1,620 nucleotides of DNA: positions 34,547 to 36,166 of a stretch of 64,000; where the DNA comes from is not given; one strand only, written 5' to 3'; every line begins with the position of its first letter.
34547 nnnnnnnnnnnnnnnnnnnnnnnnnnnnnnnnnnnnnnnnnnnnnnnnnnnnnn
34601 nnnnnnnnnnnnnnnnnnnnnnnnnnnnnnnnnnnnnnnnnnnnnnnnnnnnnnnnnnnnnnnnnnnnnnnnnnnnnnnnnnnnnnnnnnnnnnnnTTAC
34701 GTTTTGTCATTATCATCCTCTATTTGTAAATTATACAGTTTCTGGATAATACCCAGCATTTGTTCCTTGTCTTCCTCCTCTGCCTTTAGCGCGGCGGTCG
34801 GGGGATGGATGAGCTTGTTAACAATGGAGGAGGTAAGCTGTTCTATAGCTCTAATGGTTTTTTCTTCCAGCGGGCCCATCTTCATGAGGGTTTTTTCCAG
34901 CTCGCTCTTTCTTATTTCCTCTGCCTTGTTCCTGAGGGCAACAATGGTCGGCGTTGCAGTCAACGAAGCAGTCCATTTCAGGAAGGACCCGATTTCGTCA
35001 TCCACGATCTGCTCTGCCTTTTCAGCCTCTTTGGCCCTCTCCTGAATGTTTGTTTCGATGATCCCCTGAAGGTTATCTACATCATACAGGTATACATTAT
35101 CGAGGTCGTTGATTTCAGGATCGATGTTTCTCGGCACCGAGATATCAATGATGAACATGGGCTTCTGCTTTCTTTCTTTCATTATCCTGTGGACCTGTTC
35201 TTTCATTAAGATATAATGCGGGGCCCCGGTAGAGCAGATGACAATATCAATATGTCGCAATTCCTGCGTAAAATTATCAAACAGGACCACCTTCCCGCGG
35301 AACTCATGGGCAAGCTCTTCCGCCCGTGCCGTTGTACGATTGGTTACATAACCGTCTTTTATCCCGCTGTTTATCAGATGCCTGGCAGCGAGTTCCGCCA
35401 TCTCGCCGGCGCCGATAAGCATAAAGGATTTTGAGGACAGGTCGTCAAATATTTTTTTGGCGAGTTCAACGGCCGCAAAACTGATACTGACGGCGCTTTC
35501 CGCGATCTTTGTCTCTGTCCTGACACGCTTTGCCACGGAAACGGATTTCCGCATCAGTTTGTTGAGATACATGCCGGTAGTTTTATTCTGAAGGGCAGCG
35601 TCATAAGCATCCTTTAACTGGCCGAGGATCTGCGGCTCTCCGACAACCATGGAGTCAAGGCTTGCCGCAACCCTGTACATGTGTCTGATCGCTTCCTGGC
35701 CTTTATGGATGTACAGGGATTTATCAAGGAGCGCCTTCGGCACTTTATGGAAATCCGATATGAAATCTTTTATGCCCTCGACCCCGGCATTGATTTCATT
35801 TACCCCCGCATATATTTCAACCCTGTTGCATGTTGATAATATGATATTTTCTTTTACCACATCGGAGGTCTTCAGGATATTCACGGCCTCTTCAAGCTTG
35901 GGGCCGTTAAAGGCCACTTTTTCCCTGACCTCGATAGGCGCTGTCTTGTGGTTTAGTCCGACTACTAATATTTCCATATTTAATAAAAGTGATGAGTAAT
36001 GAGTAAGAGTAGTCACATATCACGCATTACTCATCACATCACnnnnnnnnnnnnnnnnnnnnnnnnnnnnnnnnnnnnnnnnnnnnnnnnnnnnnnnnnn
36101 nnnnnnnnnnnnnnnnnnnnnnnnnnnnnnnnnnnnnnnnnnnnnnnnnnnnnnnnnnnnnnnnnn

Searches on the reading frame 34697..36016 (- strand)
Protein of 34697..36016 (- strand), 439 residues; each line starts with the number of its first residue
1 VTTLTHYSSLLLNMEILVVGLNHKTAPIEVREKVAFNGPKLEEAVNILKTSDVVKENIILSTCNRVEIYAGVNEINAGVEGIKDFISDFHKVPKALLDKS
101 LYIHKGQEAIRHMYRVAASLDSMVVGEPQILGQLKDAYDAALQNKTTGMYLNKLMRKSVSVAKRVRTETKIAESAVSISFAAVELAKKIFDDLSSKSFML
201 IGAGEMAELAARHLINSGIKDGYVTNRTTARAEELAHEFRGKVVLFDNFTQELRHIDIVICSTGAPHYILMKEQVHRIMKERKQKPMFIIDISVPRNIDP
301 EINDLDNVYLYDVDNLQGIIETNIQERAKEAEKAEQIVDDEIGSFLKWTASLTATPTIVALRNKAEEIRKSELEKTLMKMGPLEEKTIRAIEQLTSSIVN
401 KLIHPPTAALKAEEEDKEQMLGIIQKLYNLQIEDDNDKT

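Call 34: search_protein_families(library=pfam, proteins=[window:34697-36016:-], max_evalue=0.0001)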
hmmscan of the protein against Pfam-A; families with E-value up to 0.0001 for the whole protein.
window:34697-36016:- (439 aa): 4 families
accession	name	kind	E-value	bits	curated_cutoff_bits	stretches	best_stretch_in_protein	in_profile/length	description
PF05201.20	GlutR_N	-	6.6e-55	185.5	27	1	19-169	1-151/151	Glutamyl-tRNAGlu reductase, N-terminal domain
PF01488.26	Shikimate_DH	-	3.2e-46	157.3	24.3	1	184-319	1-138/138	Shikimate / quinate 5-dehydrogenase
PF00745.25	GlutR_dimer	-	4.4e-29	101.2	22.9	1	333-430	1-99/99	Glutamyl-tRNAGlu reductase, dimerisation domain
PF03807.23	F420_oxidored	-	5.3e-05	24.2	21.6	0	200-294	4-93/94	NADP oxidoreductase coenzyme F420-dependent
